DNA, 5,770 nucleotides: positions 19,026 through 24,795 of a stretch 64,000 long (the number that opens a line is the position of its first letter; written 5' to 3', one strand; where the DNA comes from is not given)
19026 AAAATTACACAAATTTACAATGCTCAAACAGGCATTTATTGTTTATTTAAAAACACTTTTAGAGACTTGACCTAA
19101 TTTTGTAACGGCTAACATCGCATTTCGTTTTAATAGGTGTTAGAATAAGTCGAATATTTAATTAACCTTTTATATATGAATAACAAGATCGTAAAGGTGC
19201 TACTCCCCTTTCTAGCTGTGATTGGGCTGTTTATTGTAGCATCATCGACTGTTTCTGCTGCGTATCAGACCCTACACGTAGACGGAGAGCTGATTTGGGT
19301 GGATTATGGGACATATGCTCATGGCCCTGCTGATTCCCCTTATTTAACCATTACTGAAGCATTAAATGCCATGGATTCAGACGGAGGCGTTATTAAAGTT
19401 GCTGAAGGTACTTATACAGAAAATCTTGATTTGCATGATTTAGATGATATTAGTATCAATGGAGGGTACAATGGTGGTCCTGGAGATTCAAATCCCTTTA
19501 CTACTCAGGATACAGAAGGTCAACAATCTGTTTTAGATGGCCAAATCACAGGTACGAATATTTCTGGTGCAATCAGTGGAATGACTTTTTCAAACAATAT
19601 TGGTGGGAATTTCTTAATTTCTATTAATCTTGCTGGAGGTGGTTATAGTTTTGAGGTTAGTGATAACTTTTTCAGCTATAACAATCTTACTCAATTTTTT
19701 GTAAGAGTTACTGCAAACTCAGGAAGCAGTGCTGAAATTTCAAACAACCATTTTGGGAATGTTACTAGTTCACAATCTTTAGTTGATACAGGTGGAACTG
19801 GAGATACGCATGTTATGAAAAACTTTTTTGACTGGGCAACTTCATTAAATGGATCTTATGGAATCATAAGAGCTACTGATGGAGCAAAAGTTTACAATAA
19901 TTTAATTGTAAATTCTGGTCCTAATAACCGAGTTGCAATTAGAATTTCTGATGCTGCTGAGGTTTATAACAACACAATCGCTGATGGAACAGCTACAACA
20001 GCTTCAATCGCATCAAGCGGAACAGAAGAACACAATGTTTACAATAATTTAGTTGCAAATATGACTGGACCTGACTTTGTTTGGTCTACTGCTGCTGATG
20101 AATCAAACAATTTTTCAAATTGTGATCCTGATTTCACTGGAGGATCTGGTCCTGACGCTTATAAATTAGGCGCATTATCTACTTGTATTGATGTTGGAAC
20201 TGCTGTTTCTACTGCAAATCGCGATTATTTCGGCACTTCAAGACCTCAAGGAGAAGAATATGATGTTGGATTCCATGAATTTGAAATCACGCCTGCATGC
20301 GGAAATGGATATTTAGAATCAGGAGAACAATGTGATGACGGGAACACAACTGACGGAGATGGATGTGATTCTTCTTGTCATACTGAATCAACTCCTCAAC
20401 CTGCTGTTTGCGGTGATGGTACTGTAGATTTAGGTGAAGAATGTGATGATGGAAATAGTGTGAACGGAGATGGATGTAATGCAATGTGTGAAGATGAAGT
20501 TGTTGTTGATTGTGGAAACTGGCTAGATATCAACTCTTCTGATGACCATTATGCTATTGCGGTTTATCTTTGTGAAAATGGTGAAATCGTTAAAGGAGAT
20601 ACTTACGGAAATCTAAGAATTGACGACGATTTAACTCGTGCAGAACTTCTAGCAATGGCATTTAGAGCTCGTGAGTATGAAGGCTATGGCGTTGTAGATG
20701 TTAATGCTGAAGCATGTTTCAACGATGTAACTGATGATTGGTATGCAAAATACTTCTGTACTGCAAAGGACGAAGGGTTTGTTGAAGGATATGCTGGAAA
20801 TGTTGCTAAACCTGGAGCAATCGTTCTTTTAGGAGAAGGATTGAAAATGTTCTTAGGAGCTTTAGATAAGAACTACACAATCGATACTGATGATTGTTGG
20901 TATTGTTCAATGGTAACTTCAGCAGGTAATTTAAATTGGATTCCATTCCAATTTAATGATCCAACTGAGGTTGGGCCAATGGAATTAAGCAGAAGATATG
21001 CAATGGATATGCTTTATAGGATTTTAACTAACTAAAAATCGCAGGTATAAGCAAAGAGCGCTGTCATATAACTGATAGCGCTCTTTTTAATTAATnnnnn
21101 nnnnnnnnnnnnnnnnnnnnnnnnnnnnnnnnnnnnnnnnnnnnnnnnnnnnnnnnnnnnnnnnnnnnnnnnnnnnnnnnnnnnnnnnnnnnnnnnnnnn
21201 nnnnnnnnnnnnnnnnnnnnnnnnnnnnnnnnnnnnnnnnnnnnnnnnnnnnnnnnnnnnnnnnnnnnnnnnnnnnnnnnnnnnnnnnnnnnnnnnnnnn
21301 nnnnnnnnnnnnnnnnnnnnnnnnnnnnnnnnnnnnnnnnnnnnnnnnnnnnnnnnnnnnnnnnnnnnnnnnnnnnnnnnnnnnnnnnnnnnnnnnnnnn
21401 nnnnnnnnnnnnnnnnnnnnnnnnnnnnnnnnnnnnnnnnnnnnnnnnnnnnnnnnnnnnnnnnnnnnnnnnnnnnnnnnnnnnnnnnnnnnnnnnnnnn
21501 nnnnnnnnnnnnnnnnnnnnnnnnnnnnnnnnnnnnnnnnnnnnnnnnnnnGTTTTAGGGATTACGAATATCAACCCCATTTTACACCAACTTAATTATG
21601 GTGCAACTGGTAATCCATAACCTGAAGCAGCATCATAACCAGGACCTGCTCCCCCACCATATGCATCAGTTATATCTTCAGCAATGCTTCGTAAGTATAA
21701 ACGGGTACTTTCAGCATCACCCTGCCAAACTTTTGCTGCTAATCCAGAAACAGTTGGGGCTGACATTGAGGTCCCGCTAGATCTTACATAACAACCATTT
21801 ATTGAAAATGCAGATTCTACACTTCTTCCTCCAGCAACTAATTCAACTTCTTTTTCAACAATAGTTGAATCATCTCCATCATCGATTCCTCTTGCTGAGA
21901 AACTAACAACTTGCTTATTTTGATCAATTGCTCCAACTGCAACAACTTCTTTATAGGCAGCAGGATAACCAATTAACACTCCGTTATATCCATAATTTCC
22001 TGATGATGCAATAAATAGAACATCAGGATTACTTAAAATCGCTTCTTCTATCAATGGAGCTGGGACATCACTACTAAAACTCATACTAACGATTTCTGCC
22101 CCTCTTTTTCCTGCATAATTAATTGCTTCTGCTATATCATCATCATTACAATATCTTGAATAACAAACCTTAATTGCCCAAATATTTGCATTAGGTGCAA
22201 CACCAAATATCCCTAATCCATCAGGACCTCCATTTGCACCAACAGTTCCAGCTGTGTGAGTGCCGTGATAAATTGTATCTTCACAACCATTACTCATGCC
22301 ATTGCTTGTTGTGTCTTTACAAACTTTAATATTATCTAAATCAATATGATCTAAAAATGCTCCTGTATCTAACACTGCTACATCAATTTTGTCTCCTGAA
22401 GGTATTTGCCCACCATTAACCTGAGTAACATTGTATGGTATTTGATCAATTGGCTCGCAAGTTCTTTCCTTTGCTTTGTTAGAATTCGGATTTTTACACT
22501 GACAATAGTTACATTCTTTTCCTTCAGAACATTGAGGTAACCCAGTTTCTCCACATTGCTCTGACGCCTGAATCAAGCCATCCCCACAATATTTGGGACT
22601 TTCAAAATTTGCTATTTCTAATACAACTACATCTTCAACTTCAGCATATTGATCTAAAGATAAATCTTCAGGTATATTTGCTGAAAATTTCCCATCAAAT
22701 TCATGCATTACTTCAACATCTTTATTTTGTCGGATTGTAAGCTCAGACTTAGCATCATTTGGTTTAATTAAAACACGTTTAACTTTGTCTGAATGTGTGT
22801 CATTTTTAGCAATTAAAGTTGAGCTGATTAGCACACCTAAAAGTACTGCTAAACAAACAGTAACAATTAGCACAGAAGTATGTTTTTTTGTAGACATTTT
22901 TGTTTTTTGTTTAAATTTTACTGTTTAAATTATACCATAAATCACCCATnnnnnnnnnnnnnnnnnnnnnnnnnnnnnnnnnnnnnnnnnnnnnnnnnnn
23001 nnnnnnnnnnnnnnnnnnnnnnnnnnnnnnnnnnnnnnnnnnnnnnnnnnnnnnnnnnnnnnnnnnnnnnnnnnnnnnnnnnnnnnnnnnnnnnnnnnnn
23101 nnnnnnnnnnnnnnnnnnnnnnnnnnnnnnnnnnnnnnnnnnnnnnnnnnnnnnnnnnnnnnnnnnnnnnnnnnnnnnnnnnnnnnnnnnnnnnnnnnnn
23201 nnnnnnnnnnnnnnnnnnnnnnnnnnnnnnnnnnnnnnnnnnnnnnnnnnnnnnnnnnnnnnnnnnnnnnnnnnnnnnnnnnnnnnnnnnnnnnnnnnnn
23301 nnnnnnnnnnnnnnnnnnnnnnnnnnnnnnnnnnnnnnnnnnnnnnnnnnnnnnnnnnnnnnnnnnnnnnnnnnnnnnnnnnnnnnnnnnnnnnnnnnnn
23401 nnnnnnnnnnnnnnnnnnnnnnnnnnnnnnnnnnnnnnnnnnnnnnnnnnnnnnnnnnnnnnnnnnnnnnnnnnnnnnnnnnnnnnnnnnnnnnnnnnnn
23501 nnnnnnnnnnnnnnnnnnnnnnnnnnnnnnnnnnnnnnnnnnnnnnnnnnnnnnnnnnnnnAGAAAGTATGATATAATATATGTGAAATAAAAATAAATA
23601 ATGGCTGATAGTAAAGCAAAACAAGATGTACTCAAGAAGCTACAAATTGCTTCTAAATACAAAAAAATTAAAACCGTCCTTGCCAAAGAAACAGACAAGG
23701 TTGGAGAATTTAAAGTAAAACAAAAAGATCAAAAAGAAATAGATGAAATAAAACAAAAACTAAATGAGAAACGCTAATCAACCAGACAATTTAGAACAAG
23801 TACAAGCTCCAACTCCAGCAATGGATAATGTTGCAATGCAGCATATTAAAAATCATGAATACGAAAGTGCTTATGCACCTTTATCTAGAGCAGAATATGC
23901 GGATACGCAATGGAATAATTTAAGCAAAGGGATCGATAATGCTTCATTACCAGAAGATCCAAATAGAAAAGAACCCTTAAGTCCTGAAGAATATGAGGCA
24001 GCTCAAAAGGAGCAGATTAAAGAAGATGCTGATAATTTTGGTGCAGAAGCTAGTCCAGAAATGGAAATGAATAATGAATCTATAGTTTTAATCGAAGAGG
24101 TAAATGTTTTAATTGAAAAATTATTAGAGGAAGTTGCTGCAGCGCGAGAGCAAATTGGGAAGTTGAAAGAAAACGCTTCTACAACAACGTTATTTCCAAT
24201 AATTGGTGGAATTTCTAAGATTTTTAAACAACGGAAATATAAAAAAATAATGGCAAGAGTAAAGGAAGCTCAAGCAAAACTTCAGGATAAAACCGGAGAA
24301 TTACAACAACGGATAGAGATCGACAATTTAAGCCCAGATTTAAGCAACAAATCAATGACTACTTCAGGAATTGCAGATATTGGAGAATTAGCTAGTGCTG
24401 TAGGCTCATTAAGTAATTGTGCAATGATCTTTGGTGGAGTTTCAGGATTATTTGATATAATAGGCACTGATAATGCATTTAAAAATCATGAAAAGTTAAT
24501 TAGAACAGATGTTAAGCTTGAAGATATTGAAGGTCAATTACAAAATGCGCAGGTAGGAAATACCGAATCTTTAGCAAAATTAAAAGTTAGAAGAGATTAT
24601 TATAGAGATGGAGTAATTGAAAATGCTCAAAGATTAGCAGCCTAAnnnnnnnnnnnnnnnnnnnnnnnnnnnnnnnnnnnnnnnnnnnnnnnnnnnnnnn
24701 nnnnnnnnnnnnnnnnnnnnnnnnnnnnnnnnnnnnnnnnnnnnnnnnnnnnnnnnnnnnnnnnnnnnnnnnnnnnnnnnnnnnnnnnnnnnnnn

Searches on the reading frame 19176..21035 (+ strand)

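Call 8: search_protein_families(library=pfam, proteins=[window:19176-21035:+], max_evalue=0.01)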
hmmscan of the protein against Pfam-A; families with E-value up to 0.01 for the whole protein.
window:19176-21035:+ (619 aa): 2 families
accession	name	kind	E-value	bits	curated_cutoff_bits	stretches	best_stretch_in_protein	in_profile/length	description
PF13948.11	DUF4215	-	7.8e-12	45.7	27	2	373-401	19-46/47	Domain of unknown function (DUF4215)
PF00395.25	SLH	-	2.6e-06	27.8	20.8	0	451-491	4-43/44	S-layer homology domain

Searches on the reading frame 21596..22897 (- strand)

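Call 8: search_protein_families(library=pfam, proteins=[window:21596-22897:-], max_evalue=0.01)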
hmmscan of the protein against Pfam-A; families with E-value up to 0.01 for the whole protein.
window:21596-22897:- (433 aa): 1 family
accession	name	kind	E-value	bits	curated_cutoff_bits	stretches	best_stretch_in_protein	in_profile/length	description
PF00082.27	Peptidase_S8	-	1.4e-39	136.5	21.8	1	168-406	1-269/288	Subtilase family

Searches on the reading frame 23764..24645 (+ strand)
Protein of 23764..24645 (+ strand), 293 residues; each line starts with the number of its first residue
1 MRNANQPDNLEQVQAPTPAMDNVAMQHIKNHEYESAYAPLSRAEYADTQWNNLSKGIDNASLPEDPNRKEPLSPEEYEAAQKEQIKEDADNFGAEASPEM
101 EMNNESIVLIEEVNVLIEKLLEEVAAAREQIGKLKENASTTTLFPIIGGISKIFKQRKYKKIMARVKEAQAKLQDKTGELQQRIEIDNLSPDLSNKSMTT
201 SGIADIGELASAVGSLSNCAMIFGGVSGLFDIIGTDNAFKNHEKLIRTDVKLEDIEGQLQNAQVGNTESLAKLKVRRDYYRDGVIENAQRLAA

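Call 8: search_protein_families(library=pfam, proteins=[window:23764-24645:+], max_evalue=0.01)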
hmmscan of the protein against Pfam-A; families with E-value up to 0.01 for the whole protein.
window:23764-24645:+ (293 aa): 0 families

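Call 75: search_protein_families(library=ncbifam, proteins=[window:23764-24645:+], max_evalue=0.01)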
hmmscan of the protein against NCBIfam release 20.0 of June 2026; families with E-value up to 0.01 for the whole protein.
window:23764-24645:+ (293 aa): 1 family
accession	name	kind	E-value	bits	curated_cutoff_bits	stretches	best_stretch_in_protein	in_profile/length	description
NF033928.1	alph_xenorhab_A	subfamily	0.0012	18.3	125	1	111-189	184-263/339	alpha-xenorhabdolysin family binary toxin subunit A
